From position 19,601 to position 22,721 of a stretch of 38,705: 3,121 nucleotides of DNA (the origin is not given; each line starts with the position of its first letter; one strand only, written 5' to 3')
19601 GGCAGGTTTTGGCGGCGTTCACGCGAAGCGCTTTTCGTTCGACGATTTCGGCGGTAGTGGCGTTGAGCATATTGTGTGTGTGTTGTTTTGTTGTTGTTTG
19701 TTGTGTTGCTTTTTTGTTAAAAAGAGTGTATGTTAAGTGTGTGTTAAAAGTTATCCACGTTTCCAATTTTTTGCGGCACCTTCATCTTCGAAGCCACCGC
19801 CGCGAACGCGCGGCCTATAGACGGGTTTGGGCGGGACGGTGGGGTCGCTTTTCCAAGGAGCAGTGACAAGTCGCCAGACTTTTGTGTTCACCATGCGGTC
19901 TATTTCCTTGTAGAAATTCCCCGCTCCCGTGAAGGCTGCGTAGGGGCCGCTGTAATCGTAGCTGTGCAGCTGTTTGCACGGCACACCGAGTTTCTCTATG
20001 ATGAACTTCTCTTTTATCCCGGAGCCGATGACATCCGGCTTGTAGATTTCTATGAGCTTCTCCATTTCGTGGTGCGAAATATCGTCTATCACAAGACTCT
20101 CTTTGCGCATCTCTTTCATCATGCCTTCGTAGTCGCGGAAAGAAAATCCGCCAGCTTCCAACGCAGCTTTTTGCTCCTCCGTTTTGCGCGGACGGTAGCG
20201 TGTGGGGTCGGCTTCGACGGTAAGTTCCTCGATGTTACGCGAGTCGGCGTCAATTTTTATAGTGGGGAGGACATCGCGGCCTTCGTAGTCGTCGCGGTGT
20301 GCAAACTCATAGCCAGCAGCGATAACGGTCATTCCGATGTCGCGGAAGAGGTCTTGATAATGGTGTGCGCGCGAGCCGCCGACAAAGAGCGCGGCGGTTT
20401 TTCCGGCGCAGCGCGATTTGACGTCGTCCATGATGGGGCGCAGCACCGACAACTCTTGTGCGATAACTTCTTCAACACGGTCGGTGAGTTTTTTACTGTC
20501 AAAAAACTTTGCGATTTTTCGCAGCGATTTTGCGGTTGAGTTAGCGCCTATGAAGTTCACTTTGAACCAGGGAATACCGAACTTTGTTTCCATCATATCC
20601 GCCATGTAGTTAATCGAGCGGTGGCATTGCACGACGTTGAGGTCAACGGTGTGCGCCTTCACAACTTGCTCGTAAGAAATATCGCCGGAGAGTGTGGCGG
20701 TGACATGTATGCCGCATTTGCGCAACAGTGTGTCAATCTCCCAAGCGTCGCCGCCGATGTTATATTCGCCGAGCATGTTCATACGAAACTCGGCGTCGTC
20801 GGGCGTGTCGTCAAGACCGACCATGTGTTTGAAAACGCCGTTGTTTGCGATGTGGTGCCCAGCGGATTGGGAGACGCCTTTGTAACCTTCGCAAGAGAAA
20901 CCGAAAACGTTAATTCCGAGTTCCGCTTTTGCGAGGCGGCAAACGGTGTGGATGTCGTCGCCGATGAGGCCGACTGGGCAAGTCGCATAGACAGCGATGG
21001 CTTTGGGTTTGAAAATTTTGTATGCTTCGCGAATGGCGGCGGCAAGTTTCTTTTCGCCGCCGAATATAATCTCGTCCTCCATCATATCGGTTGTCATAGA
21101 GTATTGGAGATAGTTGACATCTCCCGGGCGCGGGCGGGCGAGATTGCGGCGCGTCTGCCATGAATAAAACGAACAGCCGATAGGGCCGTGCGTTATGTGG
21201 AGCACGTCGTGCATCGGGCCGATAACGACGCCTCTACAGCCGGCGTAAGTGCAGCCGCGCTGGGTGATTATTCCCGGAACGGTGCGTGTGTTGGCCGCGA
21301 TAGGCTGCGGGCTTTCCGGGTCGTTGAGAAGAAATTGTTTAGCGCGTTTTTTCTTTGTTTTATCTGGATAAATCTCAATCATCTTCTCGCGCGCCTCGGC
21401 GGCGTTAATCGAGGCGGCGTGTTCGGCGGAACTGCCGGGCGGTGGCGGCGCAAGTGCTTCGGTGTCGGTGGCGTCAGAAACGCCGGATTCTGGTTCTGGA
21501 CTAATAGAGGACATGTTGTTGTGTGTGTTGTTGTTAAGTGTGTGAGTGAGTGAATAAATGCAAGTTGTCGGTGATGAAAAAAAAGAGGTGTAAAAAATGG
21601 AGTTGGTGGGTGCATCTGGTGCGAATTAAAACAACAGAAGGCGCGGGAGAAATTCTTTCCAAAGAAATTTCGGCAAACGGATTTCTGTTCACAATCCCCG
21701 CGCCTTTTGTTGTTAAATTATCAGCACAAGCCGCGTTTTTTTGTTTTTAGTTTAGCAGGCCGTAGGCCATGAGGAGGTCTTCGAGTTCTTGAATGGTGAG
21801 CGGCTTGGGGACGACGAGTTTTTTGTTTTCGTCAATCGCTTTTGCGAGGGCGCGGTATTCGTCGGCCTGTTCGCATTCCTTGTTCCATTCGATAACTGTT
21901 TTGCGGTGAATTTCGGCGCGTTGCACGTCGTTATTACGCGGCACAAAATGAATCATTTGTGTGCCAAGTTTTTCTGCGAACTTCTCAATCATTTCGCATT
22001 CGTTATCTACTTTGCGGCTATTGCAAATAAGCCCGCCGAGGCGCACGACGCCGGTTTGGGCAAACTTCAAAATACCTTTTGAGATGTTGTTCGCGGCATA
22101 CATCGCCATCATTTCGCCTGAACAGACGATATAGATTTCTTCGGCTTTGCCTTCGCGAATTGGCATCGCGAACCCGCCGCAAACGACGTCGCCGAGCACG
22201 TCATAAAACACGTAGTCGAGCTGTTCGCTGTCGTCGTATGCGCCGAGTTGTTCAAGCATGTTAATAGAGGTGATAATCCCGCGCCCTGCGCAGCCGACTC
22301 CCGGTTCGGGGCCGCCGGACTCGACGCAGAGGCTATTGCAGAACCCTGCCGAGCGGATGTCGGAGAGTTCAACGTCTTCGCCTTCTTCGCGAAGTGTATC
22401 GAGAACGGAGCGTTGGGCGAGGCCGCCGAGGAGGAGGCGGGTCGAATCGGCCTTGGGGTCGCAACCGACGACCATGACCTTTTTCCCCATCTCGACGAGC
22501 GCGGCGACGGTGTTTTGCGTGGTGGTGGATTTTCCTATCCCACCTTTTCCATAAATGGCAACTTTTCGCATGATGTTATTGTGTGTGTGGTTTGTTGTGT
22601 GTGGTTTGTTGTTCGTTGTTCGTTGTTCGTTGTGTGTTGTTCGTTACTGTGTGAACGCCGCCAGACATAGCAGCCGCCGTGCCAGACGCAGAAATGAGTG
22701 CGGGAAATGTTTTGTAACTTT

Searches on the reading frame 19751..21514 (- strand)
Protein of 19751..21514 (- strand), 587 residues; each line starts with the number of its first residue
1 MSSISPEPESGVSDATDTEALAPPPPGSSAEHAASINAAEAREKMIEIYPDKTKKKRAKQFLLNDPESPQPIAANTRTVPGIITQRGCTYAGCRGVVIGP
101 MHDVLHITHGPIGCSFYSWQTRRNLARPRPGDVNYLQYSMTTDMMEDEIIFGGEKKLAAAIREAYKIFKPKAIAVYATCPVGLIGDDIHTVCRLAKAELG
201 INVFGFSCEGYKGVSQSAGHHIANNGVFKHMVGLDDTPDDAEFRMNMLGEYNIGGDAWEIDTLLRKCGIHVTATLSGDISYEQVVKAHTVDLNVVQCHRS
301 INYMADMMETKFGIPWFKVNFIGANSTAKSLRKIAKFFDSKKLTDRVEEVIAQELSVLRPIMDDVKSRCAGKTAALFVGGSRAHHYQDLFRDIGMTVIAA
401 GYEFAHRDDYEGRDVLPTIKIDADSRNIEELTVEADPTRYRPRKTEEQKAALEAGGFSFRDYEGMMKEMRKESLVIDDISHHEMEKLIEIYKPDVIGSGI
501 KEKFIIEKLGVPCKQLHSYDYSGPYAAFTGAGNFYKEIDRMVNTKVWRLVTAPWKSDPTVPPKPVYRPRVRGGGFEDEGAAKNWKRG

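Call 5: search_protein_families(library=pfam, proteins=[window:19751-21514:-], max_evalue=0.001)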
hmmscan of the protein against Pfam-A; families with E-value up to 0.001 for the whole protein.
window:19751-21514:- (587 aa): 1 family
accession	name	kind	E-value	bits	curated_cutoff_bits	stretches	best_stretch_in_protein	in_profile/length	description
PF00148.24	Oxidored_nitro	-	2e-103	346.8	28.6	1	88-542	1-398/399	Nitrogenase component 1 type Oxidoreductase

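Call 6: search_protein_families(library=ncbifam, proteins=[window:19751-21514:-], max_evalue=0.001)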
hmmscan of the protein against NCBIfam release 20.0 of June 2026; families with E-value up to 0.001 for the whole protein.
window:19751-21514:- (587 aa): 13 families
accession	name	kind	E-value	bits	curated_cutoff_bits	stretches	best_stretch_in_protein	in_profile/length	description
TIGR01282.1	nifD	equivalog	4.1e-197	655.5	653.55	1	43-554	3-466/466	nitrogenase molybdenum-iron protein alpha chain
TIGR01862.1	N2-ase-Ialpha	subfamily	8.8e-171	568.4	486.05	1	57-548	2-443/444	nitrogenase component I subunit alpha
TIGR01283.1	nifE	equivalog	1.9e-113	379.5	505.1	2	66-411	23-367/459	nitrogenase iron-molybdenum cofactor biosynthesis protein NifE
TIGR01284.1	alt_nitrog_alph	subfamily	5.8e-111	371.1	512.8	2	63-412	21-367/457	nitrogenase subunit alpha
NF011047.0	PRK14477.1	equivalog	6.1e-89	299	1229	2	77-410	25-359/917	bifunctional nitrogenase iron-molybdenum cofactor biosynthesis protein NifEN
TIGR01860.1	VNFD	equivalog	3.2e-88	296.4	823.1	2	71-413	32-373/461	nitrogenase vanadium-iron protein, alpha chain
TIGR01861.1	ANFD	equivalog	2.5e-79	267.1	873.8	2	77-411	38-369/513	nitrogenase iron-iron protein, alpha chain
TIGR01278.1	DPOR_BchB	equivalog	3e-21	75.8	490.35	1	97-404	19-325/512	ferredoxin:protochlorophyllide reductase (ATP-dependent) subunit B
TIGR03282.1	methan_mark_13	equivalog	5.5e-13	48.7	268.4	1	107-197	23-103/352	Ni-sirohydrochlorin a,c-diamide reductive cyclase catalytic subunit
TIGR01286.1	nifK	equivalog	1.8e-10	39.9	427.3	1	103-199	83-172/516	nitrogenase molybdenum-iron protein subunit beta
NF002789.0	PRK02910.1-3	equivalog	2.3e-10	39.9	509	1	140-343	55-258/535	ferredoxin:protochlorophyllide reductase (ATP-dependent) subunit B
NF002790.0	PRK02910.1-4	equivalog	2.3e-06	26.6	912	1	157-381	73-306/530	ferredoxin:protochlorophyllide reductase (ATP-dependent) subunit B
TIGR02932.1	vnfK_nitrog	equivalog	2.2e-05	23.5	873.95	1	87-273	15-197/457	V-containing nitrogenase subunit beta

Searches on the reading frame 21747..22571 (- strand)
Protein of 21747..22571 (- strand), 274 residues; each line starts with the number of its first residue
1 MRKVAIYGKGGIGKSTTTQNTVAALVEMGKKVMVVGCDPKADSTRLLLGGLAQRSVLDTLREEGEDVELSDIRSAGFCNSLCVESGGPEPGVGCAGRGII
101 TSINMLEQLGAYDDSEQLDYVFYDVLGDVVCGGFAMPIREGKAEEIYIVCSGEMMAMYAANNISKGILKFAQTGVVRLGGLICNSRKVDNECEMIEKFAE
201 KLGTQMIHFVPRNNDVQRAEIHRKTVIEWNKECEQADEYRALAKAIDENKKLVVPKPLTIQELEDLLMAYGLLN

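Call 5: search_protein_families(library=pfam, proteins=[window:21747-22571:-], max_evalue=0.001)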
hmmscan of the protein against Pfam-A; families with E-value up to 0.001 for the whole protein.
window:21747-22571:- (274 aa): 6 families
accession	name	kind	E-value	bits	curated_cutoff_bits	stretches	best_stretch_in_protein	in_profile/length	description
PF00142.24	Fer4_NifH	-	2.7e-126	421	25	1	2-272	1-270/271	4Fe-4S iron sulfur cluster binding proteins, NifH/frxC family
PF01656.29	CbiA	-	9.1e-12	45.5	25.4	1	5-225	3-124/125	CobQ/CobB/MinD/ParA nucleotide binding domain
PF13614.12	AAA_31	-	2.4e-08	34.5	27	1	3-47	3-48/177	AAA domain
PF10609.15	ParA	-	7.6e-07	29.2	27.1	1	7-246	10-245/246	NUBPL iron-transfer P-loop NTPase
PF02374.21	ArsA_ATPase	-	1.3e-05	25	24.3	1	1-39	1-39/305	Anion-transporting ATPase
PF03308.22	MeaB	-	8.6e-05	22.1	23.1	1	3-43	35-75/273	Methylmalonyl Co-A mutase-associated GTPase MeaB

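Call 6: search_protein_families(library=ncbifam, proteins=[window:21747-22571:-], max_evalue=0.001)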
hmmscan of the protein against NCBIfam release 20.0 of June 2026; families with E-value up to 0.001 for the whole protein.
window:21747-22571:- (274 aa): 16 families
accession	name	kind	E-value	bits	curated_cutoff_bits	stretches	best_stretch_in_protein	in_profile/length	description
TIGR01287.1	nifH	equivalog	3.8e-134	446.2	394.35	1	2-272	1-270/275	nitrogenase iron protein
NF033200.1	F430_CfbC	exception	7.8e-109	363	402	1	2-267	1-259/260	Ni-sirohydrochlorin a,c-diamide reductive cyclase ATP-dependent reductase subunit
NF009701.0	PRK13230.1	subfamily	1.3e-96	323.1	350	1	1-266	1-277/291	nitrogenase reductase-like protein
NF009702.0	PRK13231.1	equivalog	9.6e-95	316.7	427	1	1-270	2-262/264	nitrogenase reductase-like protein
TIGR01281.1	DPOR_bchL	equivalog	1.7e-60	204.7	345.15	1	3-268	2-265/268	ferredoxin:protochlorophyllide reductase (ATP-dependent) iron-sulfur ATP-binding protein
TIGR02016.1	BchX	equivalog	1e-56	192.4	331.2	1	2-249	1-251/296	chlorophyllide a reductase iron protein subunit X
TIGR01969.1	minD_arch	subfamily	6.3e-13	48.5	201.75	2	7-48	7-48/251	cell division ATPase MinD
TIGR01968.1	minD_bact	equivalog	2.2e-10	40.3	212.9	1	7-60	8-60/261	septum site-determining protein MinD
NF008669.0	PRK11670.1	equivalog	2.6e-05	23.3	348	1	7-55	114-162/369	iron-sulfur cluster carrier protein ApbC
NF047398.1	AAA_KGGVGR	domain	3.8e-05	24.1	90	1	9-65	11-70/190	KGGVGR-motif variant AAA ATPase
TIGR04291.1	arsen_driv_ArsA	equivalog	5e-05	22.2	650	1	7-41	9-43/565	arsenical pump-driving ATPase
NF041546.1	ParA_partition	equivalog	0.00011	21.9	180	1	8-41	7-40/203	ParA family partition ATPase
TIGR00345.1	GET3_arsA_TRC40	subfamily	0.00017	21.2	135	1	7-40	3-36/299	TRC40/GET3/ArsA family transport-energizing ATPase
NF006958.0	PRK09435.1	equivalog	0.00021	20.4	329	1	3-45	59-101/333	methylmalonyl Co-A mutase-associated GTPase MeaB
TIGR00750.1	lao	equivalog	0.00077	18.7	240.75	0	3-44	36-77/300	methylmalonyl Co-A mutase-associated GTPase MeaB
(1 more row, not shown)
